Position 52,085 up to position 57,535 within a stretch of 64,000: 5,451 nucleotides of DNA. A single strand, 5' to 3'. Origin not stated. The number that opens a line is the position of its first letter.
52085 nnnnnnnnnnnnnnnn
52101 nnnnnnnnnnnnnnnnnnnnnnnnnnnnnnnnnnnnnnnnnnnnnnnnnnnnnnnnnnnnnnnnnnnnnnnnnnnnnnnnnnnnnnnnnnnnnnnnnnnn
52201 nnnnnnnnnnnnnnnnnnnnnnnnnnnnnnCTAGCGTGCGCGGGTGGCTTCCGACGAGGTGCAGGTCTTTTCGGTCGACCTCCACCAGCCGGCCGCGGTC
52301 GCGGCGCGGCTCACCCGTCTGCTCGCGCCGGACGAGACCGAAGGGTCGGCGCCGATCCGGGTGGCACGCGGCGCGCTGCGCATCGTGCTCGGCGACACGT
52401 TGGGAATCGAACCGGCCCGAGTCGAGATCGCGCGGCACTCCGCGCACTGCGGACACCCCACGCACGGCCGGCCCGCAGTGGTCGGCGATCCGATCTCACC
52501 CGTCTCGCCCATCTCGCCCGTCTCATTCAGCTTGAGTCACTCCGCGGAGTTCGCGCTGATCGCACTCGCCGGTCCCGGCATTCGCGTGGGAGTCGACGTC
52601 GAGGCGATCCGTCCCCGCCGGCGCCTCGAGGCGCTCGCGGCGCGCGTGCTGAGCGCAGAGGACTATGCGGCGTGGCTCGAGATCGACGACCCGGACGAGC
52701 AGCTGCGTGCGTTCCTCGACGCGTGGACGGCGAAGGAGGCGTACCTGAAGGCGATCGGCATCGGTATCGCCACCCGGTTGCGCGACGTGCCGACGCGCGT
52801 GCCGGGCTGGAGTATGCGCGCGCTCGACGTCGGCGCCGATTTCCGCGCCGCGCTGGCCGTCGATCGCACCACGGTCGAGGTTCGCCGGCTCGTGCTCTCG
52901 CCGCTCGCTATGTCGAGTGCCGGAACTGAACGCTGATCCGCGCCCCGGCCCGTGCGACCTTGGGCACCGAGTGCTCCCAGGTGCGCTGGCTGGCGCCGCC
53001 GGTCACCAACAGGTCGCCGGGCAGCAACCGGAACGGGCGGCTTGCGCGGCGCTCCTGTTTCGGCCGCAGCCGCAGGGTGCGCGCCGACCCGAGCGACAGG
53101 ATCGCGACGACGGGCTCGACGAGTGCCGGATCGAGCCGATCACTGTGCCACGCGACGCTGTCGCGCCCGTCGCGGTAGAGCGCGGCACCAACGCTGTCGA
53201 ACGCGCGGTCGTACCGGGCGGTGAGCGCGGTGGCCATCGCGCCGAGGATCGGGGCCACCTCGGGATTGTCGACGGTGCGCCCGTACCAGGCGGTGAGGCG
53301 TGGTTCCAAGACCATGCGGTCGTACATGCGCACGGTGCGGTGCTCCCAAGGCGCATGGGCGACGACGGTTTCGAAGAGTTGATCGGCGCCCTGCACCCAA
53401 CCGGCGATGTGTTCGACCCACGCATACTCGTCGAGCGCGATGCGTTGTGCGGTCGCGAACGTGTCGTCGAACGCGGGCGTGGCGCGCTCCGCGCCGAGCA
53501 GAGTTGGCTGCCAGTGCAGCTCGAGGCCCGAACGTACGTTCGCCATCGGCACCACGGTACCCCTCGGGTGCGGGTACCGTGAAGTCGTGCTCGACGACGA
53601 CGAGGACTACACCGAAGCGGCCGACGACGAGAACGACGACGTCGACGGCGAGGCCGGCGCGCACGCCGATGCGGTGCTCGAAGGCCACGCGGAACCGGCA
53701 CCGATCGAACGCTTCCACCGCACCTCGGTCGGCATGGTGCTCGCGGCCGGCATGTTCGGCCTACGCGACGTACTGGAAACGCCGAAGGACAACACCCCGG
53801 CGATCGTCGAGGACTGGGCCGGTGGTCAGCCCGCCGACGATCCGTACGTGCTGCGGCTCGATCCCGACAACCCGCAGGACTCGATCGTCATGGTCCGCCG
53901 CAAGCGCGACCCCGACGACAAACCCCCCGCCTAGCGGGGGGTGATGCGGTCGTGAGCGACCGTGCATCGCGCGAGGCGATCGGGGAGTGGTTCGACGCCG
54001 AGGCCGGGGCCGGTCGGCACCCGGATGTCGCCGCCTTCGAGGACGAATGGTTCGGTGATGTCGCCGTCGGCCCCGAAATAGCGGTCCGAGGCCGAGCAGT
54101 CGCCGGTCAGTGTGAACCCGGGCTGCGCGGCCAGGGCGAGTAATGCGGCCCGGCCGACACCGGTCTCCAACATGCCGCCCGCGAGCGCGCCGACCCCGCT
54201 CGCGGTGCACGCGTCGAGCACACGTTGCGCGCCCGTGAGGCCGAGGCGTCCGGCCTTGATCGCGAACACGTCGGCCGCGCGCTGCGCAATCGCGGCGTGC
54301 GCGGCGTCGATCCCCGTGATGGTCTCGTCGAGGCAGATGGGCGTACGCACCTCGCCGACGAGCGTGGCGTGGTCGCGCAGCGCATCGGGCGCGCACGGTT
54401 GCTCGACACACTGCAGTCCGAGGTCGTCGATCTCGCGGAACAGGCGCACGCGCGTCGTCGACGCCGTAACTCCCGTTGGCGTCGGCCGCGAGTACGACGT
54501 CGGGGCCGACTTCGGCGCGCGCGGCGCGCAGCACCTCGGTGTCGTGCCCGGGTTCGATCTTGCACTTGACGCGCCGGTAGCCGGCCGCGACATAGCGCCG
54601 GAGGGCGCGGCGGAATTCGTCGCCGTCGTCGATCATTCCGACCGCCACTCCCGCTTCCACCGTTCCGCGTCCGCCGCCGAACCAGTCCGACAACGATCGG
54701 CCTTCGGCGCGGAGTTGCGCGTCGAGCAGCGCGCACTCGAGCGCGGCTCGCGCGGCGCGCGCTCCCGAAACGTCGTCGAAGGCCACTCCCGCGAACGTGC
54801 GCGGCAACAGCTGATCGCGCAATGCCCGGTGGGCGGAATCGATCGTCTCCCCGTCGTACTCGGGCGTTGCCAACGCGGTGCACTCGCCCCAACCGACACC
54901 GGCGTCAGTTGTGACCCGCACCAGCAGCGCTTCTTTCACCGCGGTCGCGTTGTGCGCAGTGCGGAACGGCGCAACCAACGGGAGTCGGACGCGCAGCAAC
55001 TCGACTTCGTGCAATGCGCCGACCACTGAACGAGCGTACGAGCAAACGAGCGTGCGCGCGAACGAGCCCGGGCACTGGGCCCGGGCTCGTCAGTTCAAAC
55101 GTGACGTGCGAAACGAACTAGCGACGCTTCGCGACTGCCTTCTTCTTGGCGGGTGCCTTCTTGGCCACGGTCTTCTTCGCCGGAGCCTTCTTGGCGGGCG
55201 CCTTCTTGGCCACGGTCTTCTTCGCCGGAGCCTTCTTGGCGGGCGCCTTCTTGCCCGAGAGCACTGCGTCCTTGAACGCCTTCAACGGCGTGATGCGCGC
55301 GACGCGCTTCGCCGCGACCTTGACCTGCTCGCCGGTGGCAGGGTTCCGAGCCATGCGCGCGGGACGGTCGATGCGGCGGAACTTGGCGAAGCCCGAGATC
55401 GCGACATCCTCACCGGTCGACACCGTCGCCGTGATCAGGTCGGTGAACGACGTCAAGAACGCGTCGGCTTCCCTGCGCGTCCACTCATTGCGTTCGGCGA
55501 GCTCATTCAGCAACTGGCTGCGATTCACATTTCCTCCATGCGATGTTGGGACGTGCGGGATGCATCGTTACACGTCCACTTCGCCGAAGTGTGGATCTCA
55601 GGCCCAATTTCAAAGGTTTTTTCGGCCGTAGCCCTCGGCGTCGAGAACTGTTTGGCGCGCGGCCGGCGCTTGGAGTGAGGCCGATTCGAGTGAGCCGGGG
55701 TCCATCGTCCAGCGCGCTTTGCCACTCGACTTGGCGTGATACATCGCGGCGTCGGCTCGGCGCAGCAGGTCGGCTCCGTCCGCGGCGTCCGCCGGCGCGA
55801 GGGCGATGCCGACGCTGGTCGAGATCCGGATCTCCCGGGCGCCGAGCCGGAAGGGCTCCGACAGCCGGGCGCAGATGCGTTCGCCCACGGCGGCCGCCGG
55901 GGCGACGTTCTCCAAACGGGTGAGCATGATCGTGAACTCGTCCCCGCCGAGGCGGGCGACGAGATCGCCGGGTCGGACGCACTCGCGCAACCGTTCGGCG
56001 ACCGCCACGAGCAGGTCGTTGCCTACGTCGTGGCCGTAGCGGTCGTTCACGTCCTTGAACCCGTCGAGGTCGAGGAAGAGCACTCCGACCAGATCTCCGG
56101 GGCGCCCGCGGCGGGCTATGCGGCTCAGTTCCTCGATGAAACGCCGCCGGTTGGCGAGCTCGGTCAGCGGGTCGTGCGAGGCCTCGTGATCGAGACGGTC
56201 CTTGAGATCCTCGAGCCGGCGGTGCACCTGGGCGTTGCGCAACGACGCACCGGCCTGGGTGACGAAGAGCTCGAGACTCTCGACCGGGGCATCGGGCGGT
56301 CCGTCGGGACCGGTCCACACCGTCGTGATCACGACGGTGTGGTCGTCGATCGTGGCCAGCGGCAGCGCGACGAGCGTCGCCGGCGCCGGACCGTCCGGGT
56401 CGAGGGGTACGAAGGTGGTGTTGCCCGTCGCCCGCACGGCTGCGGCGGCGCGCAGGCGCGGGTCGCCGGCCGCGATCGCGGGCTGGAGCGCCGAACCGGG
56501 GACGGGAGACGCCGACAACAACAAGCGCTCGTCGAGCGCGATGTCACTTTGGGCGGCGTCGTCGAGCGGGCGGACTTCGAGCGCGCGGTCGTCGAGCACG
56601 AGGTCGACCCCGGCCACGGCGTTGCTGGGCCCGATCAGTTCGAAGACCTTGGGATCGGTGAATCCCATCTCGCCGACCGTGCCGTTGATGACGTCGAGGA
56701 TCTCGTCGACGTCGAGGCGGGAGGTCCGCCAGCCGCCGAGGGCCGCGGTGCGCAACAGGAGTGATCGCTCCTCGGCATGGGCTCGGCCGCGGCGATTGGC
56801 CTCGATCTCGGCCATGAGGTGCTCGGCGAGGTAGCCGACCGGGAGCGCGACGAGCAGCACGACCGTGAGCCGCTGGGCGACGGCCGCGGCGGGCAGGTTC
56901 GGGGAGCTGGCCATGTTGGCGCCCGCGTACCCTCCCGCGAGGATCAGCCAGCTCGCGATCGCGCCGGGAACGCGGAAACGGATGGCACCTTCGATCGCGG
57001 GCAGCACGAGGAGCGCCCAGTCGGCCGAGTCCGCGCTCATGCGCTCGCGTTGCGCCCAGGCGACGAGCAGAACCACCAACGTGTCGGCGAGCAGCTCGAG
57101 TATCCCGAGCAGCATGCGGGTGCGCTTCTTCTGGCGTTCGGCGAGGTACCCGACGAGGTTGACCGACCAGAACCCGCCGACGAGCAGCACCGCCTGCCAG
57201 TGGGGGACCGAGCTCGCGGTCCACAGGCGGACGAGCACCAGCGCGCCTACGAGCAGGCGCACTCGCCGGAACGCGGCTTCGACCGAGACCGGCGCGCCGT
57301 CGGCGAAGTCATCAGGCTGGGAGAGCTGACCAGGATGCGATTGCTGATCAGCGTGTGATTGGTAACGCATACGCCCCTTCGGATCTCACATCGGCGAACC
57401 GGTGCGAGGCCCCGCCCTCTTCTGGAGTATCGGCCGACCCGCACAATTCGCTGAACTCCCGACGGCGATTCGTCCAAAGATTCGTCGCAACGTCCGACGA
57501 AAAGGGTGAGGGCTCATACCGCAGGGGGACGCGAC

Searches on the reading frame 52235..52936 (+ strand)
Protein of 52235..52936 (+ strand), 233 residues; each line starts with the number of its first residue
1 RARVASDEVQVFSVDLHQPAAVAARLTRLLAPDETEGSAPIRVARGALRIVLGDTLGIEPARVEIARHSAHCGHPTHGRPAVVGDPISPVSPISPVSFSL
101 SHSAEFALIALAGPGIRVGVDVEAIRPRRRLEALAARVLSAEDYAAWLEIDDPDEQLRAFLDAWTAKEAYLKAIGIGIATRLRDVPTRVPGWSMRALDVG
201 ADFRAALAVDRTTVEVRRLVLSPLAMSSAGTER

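Call 62: search_protein_families(library=pfam, proteins=[window:52235-52936:+], max_evalue=0.01)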
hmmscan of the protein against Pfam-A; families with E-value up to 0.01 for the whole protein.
window:52235-52936:+ (233 aa): 1 family
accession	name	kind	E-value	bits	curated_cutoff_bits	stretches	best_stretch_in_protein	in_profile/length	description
PF01648.25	ACPS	-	3.3e-15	56.5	25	1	117-184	1-73/111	4'-phosphopantetheinyl transferase superfamily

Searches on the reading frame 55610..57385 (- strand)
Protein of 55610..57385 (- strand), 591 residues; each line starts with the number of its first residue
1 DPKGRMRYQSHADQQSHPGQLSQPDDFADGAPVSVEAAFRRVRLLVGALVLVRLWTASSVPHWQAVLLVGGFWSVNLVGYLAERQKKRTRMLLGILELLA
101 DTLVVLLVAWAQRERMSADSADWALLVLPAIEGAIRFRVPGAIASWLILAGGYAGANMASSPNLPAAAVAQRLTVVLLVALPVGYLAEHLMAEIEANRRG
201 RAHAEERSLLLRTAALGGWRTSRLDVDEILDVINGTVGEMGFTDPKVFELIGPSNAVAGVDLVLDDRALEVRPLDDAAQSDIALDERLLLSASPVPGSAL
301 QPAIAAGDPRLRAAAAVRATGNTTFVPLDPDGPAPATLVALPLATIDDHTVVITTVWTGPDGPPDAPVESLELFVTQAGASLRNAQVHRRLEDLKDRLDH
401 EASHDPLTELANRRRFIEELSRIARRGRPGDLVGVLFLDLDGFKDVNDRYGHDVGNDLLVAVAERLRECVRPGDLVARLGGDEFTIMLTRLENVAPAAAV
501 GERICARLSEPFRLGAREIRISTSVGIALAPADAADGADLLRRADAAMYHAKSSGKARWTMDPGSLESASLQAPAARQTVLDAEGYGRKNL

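Call 78: search_protein_families(library=pfam, proteins=[window:55610-57385:-], max_evalue=0.0001)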
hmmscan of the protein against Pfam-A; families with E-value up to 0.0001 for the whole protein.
window:55610-57385:- (591 aa): 1 family
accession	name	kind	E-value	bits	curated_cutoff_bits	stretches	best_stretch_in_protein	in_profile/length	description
PF00990.26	GGDEF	-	1.7e-45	155.1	23.8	1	402-557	1-160/161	Diguanylate cyclase, GGDEF domain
